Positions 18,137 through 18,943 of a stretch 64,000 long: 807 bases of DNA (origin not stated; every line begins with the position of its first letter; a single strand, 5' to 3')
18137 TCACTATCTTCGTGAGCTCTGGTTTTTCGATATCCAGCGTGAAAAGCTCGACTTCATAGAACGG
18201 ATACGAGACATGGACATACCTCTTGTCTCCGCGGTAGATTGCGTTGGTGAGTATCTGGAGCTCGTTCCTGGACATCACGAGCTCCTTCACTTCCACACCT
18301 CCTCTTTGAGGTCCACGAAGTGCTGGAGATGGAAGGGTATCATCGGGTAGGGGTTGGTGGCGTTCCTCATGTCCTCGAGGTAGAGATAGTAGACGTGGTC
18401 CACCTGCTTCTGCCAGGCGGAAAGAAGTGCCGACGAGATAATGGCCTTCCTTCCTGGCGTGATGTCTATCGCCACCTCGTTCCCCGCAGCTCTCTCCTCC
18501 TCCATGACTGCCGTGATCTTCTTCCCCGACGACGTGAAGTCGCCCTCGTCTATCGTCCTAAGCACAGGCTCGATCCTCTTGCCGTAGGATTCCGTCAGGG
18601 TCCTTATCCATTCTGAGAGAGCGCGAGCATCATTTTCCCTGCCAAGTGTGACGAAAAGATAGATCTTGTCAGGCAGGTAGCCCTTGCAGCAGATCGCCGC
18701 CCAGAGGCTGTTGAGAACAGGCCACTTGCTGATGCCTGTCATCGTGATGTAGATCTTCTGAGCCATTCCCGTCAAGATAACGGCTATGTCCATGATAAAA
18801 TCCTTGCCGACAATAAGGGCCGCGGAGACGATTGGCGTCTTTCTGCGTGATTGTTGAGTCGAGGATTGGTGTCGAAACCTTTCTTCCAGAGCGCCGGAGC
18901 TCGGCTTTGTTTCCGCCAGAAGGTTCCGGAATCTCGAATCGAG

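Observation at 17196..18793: Two-gene module of a standalone minimal CARF-like sensor and a PIN-domain protein, with no CRISPR-Cas nearby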

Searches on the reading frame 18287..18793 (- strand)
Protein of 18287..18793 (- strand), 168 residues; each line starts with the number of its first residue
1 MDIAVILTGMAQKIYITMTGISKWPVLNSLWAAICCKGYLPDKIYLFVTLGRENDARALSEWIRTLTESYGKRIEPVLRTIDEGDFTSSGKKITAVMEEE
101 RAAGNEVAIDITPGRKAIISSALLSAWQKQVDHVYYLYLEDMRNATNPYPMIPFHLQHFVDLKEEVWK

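Call 26: find_homologous_proteins(query=window:18287-18793:-)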
Query window:18287-18793:- (168 aa): 134 proteins with E <= 0.001 among 161 candidates; the best 120 are listed.
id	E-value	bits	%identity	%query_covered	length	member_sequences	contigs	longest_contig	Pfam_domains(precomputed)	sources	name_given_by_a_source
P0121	1.6e-107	375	99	100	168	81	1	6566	-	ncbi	ncbi:MAG: hypothetical protein WAS24_07430 [Thermoplasmata archaeon]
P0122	3.9e-95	334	85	100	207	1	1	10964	-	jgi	-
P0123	2.5e-93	329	83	100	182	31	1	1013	-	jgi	jgi:hypothetical protein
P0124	6.5e-91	321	85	98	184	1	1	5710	-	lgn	-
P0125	3.9e-90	318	86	95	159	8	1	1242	-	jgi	jgi:hypothetical protein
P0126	4.0e-90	318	87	95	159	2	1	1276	-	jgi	jgi:hypothetical protein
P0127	4.3e-90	318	89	95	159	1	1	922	-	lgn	-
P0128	6.8e-90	317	84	95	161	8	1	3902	-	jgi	-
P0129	8.6e-90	317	87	95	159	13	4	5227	-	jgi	jgi:hypothetical protein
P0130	9.9e-90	317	87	95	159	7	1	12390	-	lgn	-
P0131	1.2e-89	317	82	100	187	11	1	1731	-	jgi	jgi:hypothetical protein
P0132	2.2e-89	316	86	95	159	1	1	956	-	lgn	-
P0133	3.5e-89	315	83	95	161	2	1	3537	-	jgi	-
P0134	3.8e-89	315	86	95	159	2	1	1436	-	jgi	jgi:hypothetical protein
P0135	3.9e-89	315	83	99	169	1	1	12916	-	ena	-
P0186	1.2e-80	287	77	95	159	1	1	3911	PF09651.17,PF22662.4,PF19810.6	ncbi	-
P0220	1.3e-55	206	58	93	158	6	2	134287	-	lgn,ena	-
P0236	1.2e-35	141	45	92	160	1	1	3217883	PF22662.4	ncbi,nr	ncbi:MAG: hypothetical protein JSV56_12225 [Methanomassiliicoccales archaeon]|nr:MAG: hypothetical p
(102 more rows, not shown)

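Call 29: search_protein_families(library=pfam, proteins=[P0186, P0236], max_evalue=0.01)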
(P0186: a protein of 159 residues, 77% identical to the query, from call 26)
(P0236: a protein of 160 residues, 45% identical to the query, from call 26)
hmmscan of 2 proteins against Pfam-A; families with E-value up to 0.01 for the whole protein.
P0186 (159 aa): 4 families
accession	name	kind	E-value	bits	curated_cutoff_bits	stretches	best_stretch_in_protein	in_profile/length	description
PF22662.2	Csa3_N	-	1.3e-06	28.9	27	1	5-117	2-108/120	Csa3 CRISPR-associated Rossmann-like domain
PF19810.5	HFX_2341_N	-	5e-06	27.4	30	1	26-128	17-115/120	HFX_2341-like, N-terminal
PF09651.16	Cas_APE2256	-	8.5e-06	26.1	24.8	1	18-129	7-124/136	CRISPR-associated protein (Cas_APE2256)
PF23400.1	CARF_Card1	-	0.0037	17.7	24.6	1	33-132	28-123/146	Card1 CARF domain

P0236 (160 aa): 2 families
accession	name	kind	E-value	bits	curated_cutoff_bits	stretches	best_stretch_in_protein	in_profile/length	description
PF22662.2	Csa3_N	-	4.8e-06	27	27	1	3-122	2-115/120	Csa3 CRISPR-associated Rossmann-like domain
PF09623.16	Cas_NE0113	-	0.0048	17.2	23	0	72-130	75-135/208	CRISPR-associated protein NE0113 (Cas_NE0113)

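Call 42: find_related_loci(query=A3, collection=genome_contigs, flank=8000)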
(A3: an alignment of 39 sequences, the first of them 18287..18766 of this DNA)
Query A3 (159 aa) in genome_contigs; peptide patterns used: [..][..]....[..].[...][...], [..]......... (x = any residue, [..] = any of these).
59 stretches matched a pattern; 37 encode a relative of the query (tblastn E <= 1e-3); 36 distinct loci.
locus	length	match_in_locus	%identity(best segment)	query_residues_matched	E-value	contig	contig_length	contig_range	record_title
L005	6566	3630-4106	99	1-159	2e-108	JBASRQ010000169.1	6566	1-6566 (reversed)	MAG: Thermoplasmata archaeon isolate MFD13565_ilm_asm_bin2 k127_63156, whole genome shotgun sequence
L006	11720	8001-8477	87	1-159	8e-98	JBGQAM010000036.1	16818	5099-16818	MAG: Thermoplasmata archaeon isolate OBJ2_061818_130_30 k141_17640_length_16818_cov_10.0000, whole genome shotgun sequen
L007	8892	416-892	86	1-159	8e-96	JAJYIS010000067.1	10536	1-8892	MAG: Thermoplasmata archaeon isolate DBS2-1.bin12 NODE_12126_length_10536_cov_1.306273, whole genome shotgun sequence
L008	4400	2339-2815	86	1-159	2e-94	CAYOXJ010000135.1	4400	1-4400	MAG TPA_asm: uncultured Thermoplasmata archaeon isolate binchicken_co124_173 genome assembly, contig: NODE_23233_length_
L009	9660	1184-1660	83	1-159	2e-93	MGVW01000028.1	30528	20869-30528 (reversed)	MAG: Euryarchaeota archaeon RBG_13_57_23 RBG_13_scaffold_2374, whole genome shotgun sequence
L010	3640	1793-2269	82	1-159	5e-94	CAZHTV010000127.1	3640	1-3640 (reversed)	MAG TPA_asm: uncultured Thermoplasmata archaeon isolate binchicken_co327_193 genome assembly, contig: NODE_22515_length_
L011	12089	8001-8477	82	1-159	4e-93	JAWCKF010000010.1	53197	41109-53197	MAG: Thermoplasmata archaeon isolate JZ-2_201705_bins_126 JZ-2_201705_bins_126_scaffold_10, whole genome shotgun sequenc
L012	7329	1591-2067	83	1-159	5e-92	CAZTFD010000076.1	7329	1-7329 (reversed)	MAG TPA_asm: uncultured Thermoplasmata archaeon isolate binchicken_co364_9 genome assembly, contig: NODE_18522_length_73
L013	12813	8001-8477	82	1-159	5e-92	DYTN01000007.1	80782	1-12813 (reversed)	MAG TPA_asm: Methanobacteriota archaeon isolate DR5_60_8 Afr_mines_DR5_27_length_80782_cov_3_392644, whole genome shotgu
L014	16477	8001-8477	82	1-159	1e-91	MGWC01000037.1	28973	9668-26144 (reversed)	MAG: Euryarchaeota archaeon RBG_19FT_COMBO_56_21 rbg_19ft_combo_scaffold_332, whole genome shotgun sequence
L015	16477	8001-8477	81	1-159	1e-91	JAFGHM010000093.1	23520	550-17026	MAG: Thermoplasmatota archaeon isolate Zod_Metabat.1462 k87_7598210, whole genome shotgun sequence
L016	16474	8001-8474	78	1-159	1e-86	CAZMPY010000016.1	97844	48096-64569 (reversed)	MAG TPA_asm: uncultured Thermoplasmata archaeon isolate binchicken_co255_206 genome assembly, contig: k141_6033931, whol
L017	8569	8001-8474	75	1-159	2e-84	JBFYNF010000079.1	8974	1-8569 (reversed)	MAG: Thermoplasmata archaeon isolate PPR_0081 PPR_0081_bin.95.fa_k121_905380, whole genome shotgun sequence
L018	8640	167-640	75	1-159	1e-83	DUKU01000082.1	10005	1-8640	MAG TPA_asm: Thermoplasmata archaeon isolate UBA9653 contig_16695, whole genome shotgun sequence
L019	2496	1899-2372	74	1-159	2e-85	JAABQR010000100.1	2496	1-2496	MAG: Methanobacteriota archaeon isolate S06.Bin063 Scaffold_188, whole genome shotgun sequence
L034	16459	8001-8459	44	5-157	1e-42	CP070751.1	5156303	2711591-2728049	MAG: Thermoplasmata archaeon isolate bin33 chromosome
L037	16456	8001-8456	36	4-156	5e-31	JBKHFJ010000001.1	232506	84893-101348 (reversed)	MAG: Methanomassiliicoccales archaeon isolate D1M05_42 NODE_1_length_232506_cov_7.763860, whole genome shotgun sequence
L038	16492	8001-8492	35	4-157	2e-30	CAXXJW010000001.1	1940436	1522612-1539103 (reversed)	MAG: Methanosarcinaceae archaeon isolate 49143578-751d-4d73-9964-2185b3227837 genome assembly, contig: contig_1, whole g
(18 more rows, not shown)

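Call 44: find_encoding_contigs(protein=P0236, flank=10000, max_places=2)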
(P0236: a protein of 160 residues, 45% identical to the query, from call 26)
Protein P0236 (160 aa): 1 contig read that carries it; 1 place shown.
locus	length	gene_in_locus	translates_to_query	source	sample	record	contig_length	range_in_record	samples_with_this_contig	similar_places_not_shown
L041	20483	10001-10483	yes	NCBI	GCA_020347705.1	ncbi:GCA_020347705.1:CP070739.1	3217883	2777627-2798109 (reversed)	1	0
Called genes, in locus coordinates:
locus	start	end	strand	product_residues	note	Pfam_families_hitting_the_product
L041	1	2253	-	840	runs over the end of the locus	PF02463:SMC_N, PF06470:SMC_hinge, PF13304:AAA_21 (weak)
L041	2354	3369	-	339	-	PF13229:Beta_helix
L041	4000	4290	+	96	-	-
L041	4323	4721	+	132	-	-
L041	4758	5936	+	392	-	PF13088:BNR_2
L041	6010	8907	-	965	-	PF00082:Peptidase_S8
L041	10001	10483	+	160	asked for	PF22662:Csa3_N (weak)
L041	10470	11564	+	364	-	-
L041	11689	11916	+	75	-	-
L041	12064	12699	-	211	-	PF12773:DZR (faint), PF08274:Zn_Ribbon_YjdM (faint)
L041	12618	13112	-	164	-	-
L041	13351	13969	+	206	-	PF00999:Na_H_Exchanger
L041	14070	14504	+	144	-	PF00488:MutS_V, PF27441:MutS_C (faint)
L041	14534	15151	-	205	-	PF20720:nSTAND3 (faint), PF01712:dNK (weak), PF02223:Thymidylate_kin, PF13238:AAA_18 (weak), PF13521:AAA_28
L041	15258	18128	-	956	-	PF20773:InhA-like_MAM, PF21471:Reelin_subrepeat-B (faint), PF05763:DUF835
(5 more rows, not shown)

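Call 45: find_encoding_contigs(protein=P0220, flank=10000, max_places=2)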
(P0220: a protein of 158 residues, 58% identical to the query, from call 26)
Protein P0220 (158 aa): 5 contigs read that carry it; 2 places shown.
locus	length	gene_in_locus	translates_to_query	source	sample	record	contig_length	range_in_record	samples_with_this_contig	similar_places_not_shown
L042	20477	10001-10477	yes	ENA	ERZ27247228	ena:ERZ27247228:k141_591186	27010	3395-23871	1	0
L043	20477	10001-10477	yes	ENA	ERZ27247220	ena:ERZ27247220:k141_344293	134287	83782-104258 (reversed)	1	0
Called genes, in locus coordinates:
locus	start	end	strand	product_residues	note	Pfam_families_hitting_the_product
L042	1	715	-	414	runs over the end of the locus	PF00483:NTP_transferase, PF12804:NTP_transf_3, PF24894:Hexapep_GlmU (faint), PF25084:LbH_EIF2B, PF00132:Hexapep (weak), PF14602:Hexapep_2 (faint), PF25087:GMPPB_C, PF00132:Hexapep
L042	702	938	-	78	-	-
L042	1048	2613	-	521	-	PF04055:Radical_SAM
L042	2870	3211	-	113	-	PF02036:SCP2 (weak)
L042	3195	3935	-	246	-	PF01351:RNase_HII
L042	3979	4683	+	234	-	-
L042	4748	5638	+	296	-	PF02649:GCHY-1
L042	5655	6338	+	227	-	PF00702:Hydrolase (faint), PF05116:S6PP (faint), PF08282:Hydrolase_3, PF12710:HAD (faint), PF08282:Hydrolase_3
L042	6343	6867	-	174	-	PF24575:TPR_Slam (faint), PF00515:TPR_1 (faint), PF07719:TPR_2 (faint), PF13181:TPR_8 (faint), PF13432:TPR_16 (weak), PF14559:TPR_19, PF13432:TPR_16 (weak), PF13431:TPR_17 (weak), +2 more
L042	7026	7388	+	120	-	PF01849:NAC, PF19026:UBA_HYPK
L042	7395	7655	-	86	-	PF00462:Glutaredoxin, PF13417:GST_N_3 (weak)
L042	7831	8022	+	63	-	-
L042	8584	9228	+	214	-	PF22662:Csa3_N (weak), PF09651:Cas_APE2256 (weak), PF01047:MarR, PF12840:HTH_20 (weak), PF13412:HTH_24 (weak), PF12802:MarR_2 (weak)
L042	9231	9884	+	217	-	PF19810:HFX_2341_N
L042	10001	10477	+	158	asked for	-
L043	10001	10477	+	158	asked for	-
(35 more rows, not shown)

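Call 47: predict_structure(alignment_id=A3)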
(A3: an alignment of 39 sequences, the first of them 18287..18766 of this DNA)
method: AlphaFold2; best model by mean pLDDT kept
length: 159 residues; sequences in the alignment: 39
mean_pLDDT: 85.4   pTM: 0.85
mean pLDDT of the five models: 85.4, 81.9, 81.7, 79.6, 74.6
residues with pLDDT >= 90: 72; 70-90: 69; 50-70: 18; < 50: 0
segments of 3 or more residues with pLDDT < 50: none
pLDDT, mean of each block of 10 residues (from residue 1): 90 81 93 95 89 96 96 81 89 94 71 72 88 70 80 80
secondary structure, 60 per line:
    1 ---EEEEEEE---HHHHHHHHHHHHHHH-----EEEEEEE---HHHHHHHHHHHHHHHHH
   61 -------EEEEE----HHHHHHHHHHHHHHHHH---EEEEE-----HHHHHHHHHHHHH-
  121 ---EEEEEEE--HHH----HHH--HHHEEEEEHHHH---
elements in order: E4-10 H14-28 E34-40 H44-60 E68-72 H77-93 E97-101 H107-119 E124-130 E148-152 H153-156

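Call 64: search_solved_structures(query=A3, max_evalue=1, show_alignments=2)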
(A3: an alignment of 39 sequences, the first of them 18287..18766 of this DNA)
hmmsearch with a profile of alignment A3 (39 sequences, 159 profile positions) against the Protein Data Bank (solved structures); distinct sequences matched with E-value up to 1: 11.
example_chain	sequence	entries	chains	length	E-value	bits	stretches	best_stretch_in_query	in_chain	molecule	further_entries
9jxw_A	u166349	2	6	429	3.8e-05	26.7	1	89-149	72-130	PIN domain-containing protein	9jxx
3qyf_A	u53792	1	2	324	0.00026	24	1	14-131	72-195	CRISPR-ASSOCIATED PROTEIN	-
7pq2_AAA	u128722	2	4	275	0.00065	22.7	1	15-131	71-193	CRISPR-associated protein, APE2256 family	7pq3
7pq6_AAA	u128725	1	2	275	0.00065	22.7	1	15-131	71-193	CRISPR-associated protein, APE2256 family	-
8htw_A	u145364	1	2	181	0.0055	19.7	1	11-125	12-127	CRISPR system ring nuclease SSO2081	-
7pqa_AAA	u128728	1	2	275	0.0092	18.9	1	15-131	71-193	CRISPR-associated protein, APE2256 family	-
7yhl_A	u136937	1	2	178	0.01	18.8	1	11-125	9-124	CRISPR system ring nuclease SSO2081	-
7ygh_A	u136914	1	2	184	0.011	18.7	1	11-125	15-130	CRISPR system ring nuclease SSO2081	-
7ygl_A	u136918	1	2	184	0.023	17.7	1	33-125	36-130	CRISPR system ring nuclease SSO2081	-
7z55_AAA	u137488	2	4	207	0.15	15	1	33-157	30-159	CRISPR-associated protein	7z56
6swa_E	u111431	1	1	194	0.53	13.2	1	52-109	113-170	60S ribosomal protein L6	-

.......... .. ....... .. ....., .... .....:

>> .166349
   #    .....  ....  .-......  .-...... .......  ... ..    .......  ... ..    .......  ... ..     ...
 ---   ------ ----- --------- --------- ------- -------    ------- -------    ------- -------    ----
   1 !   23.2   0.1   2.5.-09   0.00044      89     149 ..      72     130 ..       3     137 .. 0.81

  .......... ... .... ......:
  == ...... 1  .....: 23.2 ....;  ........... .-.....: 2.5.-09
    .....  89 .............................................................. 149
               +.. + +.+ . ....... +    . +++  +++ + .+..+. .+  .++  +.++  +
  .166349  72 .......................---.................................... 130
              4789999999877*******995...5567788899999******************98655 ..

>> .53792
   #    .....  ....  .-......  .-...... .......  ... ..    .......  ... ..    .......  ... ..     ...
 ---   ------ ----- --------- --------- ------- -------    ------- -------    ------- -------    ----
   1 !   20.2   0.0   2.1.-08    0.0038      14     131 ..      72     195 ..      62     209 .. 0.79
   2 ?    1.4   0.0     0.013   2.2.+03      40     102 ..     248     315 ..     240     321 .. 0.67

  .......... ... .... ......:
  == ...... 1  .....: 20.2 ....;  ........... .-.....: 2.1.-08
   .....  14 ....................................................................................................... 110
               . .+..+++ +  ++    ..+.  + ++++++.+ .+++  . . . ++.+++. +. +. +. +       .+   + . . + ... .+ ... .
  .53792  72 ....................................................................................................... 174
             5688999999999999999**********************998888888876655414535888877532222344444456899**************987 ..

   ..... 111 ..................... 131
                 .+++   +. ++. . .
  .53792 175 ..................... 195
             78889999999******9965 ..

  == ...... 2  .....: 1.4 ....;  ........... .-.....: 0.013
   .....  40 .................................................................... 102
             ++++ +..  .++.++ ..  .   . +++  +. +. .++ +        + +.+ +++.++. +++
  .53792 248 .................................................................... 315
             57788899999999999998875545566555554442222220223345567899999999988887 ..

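Call 77: search_protein_families(library=padloc, alignment_id=A5, max_evalue=0.000001)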
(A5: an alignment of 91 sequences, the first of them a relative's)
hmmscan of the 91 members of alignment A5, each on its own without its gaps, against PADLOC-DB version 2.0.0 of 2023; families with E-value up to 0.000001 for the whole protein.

A. member 1, L027:501-842:- (113 aa): 0 families

B. families by the number of members that match (of 91 scanned): 129 families (the first 25 are shown)
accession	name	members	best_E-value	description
PDLC01973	CARF_m1--CARF_PIN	19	2.5e-35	-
PDLC01068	CARF_PIN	11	4.3e-19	CARF+PIN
PDLC01971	CARF_m1--CARF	9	8.9e-51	-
PDLC01972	CARF_m1--CARF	9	7.5e-28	-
PDLC01849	CARF3--CARF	9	9.9e-12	-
PDLC01031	Csx1/Csm6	6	1.2e-10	CARF+HEPN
PDLC01818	CARF1--CARF_HEPN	6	7.4e-10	-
PDLC01866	CARF3--CARF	3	7.6e-21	-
PDLC01853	CARF3--CARF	2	4e-86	-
PDLC01856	CARF3--CARF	2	2.1e-41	-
PDLC00911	QueC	2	8.9e-28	QueC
PDLC01879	CARF3--CARF_TM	2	2.7e-16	-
PDLC01268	CasR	2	1.4e-13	"CAS-I,CAS-II,CAS-III,CAS-IV,CAS-V,CAS-VI; associated_signaling"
PDLC01044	Csa3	2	2.6e-13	Type I-A associated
PDLC02903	pVip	2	4.1e-12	Viperins not associated with kinases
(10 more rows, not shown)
